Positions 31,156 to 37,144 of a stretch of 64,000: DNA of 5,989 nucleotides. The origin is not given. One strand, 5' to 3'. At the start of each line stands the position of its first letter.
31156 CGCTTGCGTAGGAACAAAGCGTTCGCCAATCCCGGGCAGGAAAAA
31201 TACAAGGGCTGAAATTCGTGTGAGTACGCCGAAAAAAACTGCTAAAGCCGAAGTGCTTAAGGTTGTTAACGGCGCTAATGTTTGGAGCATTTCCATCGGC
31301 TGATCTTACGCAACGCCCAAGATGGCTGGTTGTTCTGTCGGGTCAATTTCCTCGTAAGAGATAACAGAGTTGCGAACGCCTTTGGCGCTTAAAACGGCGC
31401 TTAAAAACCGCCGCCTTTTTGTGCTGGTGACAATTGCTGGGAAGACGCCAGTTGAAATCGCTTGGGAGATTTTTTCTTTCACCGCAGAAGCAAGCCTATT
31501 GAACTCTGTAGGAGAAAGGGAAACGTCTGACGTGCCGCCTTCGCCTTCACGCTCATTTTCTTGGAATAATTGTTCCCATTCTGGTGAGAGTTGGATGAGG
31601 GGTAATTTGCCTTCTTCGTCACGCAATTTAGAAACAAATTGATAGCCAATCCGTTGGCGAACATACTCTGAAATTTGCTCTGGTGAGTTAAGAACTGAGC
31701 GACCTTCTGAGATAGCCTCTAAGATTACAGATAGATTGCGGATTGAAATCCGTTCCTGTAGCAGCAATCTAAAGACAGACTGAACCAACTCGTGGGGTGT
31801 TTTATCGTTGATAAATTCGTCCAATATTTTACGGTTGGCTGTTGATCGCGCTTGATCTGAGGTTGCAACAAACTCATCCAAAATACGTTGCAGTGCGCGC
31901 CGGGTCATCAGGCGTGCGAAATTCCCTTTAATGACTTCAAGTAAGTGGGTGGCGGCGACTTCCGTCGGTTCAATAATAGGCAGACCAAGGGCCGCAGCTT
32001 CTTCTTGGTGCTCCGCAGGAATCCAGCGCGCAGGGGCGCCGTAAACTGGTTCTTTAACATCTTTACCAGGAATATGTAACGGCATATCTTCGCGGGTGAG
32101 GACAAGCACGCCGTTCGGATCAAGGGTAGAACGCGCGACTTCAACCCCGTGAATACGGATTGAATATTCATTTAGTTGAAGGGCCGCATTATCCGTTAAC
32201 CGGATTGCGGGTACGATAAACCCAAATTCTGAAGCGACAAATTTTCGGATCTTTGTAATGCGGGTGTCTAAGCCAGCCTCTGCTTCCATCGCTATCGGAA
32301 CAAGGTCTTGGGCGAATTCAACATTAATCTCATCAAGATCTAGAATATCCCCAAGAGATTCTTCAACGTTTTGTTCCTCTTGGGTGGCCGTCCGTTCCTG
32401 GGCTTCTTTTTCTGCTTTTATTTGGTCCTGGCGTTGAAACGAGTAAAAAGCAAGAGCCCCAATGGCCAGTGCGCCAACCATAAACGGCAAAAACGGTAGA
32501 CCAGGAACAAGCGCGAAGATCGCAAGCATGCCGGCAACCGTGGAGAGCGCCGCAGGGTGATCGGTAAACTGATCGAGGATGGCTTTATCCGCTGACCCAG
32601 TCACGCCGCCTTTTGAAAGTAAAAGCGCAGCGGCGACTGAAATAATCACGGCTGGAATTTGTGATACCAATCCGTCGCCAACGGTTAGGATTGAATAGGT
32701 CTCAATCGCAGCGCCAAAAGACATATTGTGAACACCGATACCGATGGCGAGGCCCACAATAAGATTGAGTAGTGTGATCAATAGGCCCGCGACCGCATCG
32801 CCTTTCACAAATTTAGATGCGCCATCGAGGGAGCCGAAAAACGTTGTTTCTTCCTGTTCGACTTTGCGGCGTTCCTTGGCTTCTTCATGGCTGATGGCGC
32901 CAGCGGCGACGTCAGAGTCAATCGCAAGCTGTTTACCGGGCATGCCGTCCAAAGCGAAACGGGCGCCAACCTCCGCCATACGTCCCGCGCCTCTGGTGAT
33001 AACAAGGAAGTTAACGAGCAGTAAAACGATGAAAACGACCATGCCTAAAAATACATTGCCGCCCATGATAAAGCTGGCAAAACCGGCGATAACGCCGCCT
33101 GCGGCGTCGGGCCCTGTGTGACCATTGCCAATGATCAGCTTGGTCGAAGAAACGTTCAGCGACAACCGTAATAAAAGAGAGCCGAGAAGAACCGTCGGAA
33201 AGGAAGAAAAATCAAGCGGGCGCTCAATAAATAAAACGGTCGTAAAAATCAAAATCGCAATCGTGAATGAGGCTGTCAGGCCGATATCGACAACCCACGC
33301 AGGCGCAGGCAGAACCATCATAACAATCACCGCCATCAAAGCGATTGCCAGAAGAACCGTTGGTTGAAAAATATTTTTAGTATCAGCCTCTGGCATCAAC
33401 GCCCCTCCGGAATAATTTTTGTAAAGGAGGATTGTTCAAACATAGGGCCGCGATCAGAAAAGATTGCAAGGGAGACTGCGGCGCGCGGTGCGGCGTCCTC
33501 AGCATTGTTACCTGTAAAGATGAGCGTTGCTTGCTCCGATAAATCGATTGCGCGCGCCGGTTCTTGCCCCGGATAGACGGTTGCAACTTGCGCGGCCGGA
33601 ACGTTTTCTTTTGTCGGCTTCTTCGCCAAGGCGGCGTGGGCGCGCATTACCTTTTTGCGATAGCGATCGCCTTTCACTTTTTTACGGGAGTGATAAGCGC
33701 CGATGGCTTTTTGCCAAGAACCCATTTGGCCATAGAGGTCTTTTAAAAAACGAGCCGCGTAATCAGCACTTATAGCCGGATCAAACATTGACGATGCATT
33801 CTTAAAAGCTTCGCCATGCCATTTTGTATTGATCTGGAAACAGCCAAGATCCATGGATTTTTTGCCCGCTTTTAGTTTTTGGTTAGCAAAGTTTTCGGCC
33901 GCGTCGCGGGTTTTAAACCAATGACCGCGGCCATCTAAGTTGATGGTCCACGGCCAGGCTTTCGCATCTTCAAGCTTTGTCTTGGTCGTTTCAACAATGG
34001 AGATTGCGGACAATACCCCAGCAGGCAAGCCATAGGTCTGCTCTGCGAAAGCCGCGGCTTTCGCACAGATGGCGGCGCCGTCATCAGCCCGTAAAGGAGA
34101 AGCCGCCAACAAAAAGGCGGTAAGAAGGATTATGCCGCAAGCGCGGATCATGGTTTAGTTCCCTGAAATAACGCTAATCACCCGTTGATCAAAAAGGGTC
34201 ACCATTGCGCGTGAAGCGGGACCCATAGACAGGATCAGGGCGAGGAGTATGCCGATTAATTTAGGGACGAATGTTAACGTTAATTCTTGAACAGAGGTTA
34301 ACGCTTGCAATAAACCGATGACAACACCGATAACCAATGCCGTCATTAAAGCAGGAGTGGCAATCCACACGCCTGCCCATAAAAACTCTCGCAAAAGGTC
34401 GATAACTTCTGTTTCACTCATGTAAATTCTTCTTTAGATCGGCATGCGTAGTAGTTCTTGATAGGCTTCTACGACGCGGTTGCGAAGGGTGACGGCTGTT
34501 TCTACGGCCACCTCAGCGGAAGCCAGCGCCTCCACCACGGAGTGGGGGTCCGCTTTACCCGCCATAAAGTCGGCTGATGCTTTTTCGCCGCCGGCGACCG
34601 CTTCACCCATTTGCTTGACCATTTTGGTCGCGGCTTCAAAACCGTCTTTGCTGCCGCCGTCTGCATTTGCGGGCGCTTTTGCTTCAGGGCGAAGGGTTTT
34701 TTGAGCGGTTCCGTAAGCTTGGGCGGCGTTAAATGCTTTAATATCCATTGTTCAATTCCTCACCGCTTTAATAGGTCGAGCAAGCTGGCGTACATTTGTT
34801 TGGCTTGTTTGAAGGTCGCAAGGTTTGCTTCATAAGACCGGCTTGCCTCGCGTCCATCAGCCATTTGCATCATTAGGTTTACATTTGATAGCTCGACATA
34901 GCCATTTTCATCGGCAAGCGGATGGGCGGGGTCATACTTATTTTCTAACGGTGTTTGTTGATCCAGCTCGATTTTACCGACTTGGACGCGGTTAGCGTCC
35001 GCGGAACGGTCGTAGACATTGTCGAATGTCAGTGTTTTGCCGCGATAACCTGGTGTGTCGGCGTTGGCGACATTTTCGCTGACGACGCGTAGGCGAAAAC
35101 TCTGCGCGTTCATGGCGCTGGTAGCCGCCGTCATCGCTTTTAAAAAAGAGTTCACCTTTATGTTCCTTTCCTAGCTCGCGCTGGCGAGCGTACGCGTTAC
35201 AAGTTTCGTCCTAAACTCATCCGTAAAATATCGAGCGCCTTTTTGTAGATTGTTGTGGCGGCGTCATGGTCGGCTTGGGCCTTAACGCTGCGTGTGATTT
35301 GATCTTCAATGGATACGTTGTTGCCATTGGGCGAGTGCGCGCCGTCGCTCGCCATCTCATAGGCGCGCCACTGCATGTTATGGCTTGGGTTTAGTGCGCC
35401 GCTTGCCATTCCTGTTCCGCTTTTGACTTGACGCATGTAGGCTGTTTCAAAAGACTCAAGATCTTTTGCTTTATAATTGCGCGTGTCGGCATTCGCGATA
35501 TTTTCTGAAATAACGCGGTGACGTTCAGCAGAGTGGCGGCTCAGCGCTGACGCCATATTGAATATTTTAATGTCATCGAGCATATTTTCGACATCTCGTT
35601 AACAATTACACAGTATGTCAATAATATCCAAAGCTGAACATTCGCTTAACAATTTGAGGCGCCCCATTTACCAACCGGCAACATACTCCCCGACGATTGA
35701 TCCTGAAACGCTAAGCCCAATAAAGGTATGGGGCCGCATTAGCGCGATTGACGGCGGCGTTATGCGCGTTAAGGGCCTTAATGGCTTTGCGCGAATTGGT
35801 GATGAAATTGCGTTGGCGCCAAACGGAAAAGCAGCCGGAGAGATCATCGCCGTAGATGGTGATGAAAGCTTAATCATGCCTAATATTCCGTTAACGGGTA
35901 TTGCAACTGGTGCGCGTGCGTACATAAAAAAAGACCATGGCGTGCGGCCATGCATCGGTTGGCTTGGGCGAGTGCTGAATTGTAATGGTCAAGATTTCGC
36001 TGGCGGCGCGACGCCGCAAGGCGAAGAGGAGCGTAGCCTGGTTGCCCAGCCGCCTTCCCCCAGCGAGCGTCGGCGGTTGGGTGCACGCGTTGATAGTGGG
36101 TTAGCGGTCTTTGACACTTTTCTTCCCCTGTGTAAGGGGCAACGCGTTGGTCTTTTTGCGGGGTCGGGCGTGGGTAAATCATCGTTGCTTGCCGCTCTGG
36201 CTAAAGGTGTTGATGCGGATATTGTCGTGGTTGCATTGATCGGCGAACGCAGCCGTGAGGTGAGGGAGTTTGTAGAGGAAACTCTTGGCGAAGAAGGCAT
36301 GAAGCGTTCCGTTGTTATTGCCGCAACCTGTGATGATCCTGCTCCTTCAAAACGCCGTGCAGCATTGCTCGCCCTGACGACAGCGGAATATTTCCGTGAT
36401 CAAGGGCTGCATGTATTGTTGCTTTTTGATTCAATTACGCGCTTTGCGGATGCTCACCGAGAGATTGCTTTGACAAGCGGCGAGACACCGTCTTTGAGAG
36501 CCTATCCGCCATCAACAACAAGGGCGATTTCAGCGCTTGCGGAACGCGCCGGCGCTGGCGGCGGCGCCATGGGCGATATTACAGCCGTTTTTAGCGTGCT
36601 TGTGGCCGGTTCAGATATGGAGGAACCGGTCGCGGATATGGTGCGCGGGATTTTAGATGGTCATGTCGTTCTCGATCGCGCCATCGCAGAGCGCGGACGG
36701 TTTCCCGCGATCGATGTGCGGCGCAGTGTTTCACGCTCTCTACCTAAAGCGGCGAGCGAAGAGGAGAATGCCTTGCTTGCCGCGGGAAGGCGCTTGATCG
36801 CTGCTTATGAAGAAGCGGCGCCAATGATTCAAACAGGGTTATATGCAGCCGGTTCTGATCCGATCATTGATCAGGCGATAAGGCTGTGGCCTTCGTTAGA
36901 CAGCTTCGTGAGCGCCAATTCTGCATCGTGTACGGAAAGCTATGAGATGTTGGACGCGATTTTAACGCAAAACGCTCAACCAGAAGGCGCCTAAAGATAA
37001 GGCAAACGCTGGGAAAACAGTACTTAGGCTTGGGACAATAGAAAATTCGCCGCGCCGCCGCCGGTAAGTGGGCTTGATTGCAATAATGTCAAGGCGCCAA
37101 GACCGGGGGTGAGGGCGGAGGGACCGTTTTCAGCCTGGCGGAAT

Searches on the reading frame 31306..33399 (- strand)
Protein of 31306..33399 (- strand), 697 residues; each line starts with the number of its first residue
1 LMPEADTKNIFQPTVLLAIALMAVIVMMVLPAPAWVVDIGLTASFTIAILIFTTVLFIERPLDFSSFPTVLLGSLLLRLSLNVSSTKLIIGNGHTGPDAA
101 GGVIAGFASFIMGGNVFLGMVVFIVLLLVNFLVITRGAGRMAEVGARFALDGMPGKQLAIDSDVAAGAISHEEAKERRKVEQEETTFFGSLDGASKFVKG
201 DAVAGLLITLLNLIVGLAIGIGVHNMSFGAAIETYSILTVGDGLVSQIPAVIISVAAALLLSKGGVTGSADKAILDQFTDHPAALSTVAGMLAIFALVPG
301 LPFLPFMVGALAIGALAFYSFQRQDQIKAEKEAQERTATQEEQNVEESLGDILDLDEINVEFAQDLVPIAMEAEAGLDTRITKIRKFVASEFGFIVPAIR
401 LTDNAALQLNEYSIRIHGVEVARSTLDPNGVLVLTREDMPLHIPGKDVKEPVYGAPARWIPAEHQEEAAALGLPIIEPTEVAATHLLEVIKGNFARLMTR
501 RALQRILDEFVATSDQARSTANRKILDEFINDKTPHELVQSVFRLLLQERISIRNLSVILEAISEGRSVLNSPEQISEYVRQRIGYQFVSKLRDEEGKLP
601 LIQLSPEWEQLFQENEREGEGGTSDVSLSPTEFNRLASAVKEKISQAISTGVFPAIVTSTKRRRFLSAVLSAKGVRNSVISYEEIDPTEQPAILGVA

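Call 15: search_protein_families(library=pfam, proteins=[window:31306-33399:-], max_evalue=0.001)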
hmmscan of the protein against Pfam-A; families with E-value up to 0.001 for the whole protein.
window:31306-33399:- (697 aa): 1 family
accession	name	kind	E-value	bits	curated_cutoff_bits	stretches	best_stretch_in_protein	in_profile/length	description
PF00771.25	FHIPEP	-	4.6e-216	719.8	29.1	1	24-688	1-655/657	FHIPEP family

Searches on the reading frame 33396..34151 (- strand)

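Call 15: search_protein_families(library=pfam, proteins=[window:33396-34151:-], max_evalue=0.001)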
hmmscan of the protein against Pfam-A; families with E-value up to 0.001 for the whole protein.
window:33396-34151:- (251 aa): 1 family
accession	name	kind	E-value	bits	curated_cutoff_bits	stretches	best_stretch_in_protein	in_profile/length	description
PF01464.25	SLT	-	2e-07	31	21.3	1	95-155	31-96/117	Transglycosylase SLT domain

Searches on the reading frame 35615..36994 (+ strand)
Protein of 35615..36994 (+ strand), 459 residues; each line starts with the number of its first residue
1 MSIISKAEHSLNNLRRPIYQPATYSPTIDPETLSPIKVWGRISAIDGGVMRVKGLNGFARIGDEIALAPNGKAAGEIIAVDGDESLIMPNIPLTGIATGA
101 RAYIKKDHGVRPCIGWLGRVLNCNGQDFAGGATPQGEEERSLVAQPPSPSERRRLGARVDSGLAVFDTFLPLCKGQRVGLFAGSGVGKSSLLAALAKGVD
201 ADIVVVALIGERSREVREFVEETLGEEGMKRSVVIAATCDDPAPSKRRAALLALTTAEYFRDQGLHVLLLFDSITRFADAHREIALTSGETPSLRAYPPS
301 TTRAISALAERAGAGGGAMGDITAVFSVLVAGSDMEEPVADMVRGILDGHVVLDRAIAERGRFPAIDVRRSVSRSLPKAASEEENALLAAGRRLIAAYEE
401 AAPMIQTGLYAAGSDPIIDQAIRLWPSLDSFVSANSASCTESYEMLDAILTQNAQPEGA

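Call 15: search_protein_families(library=pfam, proteins=[window:35615-36994:+], max_evalue=0.001)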
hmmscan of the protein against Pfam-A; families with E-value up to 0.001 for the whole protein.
window:35615-36994:+ (459 aa): 2 families
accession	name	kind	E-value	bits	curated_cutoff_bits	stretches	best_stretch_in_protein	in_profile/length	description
PF00006.31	ATP-synt_ab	-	3.4e-77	259.3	29.5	1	162-373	1-213/213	ATP synthase alpha/beta family, nucleotide-binding domain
PF18269.6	T3SS_ATPase_C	-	5.7e-12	45.8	22.7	1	381-436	2-57/72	T3SS EscN ATPase C-terminal domain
